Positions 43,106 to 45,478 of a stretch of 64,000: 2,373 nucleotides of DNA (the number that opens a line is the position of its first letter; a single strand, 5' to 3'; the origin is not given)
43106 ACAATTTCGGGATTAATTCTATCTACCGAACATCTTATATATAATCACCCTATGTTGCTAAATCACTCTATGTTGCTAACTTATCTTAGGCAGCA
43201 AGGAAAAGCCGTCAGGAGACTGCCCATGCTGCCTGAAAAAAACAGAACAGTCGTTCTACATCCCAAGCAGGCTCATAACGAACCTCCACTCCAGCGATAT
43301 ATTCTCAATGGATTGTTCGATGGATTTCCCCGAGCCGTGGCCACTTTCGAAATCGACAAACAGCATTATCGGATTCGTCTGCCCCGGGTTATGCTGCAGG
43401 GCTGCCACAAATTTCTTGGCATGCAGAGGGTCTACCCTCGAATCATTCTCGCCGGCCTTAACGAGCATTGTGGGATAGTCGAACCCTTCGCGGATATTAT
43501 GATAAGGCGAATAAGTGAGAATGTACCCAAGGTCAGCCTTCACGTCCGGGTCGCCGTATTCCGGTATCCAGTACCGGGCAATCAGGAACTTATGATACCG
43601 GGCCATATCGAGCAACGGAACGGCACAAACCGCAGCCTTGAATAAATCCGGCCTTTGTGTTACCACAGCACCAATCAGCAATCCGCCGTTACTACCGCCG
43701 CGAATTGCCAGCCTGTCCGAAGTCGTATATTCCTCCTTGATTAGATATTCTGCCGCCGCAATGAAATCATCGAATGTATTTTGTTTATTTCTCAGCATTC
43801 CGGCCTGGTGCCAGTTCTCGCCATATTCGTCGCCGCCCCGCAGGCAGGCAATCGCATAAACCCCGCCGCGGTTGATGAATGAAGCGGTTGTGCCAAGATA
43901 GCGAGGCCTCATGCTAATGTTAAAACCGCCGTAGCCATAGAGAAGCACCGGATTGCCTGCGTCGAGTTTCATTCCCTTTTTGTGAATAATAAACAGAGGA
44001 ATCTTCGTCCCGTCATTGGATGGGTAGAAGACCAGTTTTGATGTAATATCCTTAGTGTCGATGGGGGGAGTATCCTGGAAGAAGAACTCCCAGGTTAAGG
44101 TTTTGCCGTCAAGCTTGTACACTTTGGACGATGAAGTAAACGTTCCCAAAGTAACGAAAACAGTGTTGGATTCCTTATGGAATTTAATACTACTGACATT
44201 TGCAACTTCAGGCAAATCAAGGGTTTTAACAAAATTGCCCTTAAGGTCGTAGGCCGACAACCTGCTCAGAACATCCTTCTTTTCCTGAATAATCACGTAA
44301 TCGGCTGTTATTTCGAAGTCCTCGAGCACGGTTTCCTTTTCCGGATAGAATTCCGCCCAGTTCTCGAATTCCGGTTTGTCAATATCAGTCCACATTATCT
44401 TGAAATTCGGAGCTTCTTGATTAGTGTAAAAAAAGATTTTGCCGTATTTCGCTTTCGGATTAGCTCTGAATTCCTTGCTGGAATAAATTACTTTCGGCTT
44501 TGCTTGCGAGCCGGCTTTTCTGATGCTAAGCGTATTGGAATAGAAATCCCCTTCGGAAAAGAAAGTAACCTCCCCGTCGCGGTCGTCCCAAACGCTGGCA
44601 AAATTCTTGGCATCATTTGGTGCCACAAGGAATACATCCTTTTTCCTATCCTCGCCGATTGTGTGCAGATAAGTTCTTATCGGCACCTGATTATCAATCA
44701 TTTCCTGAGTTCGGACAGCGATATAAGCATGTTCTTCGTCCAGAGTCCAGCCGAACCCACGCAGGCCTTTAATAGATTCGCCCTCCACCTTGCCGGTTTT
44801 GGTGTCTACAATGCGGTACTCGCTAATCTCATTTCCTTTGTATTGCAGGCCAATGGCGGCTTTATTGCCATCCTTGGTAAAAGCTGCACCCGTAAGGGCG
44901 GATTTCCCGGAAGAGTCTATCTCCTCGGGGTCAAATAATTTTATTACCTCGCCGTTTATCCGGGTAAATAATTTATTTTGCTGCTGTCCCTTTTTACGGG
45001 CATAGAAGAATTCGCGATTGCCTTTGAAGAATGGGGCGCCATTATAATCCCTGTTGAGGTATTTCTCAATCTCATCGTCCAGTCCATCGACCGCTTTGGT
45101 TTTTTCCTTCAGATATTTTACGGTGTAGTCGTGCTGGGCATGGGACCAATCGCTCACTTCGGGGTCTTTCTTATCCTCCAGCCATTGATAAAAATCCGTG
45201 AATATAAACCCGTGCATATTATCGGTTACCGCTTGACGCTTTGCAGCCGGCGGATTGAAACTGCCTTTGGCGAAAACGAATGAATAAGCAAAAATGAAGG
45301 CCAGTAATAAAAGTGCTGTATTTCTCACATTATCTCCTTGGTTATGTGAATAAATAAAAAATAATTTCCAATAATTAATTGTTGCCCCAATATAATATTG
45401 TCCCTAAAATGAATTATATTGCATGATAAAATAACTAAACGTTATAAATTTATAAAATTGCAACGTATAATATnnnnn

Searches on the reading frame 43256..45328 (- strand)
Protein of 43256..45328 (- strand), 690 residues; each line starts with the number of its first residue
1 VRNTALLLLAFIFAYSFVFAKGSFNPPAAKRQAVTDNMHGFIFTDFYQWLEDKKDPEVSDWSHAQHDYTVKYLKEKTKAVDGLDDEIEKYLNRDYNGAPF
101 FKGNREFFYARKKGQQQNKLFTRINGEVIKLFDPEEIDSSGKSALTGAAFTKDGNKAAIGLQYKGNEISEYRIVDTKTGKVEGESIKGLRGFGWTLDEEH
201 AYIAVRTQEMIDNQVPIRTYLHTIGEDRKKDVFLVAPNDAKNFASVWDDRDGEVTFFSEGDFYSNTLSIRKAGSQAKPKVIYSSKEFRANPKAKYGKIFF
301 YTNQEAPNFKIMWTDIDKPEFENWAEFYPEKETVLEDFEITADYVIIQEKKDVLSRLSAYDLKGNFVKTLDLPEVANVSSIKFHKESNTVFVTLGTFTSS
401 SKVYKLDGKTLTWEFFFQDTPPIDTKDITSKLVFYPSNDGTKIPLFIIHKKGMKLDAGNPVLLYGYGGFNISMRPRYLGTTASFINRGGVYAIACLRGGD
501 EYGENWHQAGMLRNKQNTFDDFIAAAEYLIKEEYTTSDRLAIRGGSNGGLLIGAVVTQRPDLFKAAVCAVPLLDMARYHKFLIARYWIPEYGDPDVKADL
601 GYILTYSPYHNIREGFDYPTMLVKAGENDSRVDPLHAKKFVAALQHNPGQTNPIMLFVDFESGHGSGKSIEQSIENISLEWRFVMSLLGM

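Call 56: search_protein_families(library=pfam, max_evalue=0.00001, proteins=[window:43256-45328:-])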
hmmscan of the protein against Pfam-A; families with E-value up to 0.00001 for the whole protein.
window:43256-45328:- (690 aa): 2 families
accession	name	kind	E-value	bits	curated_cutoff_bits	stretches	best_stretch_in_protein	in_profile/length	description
PF00326.27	Peptidase_S9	-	1e-55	189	22.6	1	482-689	7-211/213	Prolyl oligopeptidase family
PF02897.21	Peptidase_S9_N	-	9.3e-54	183.2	24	1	26-410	1-405/414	Prolyl oligopeptidase, N-terminal beta-propeller domain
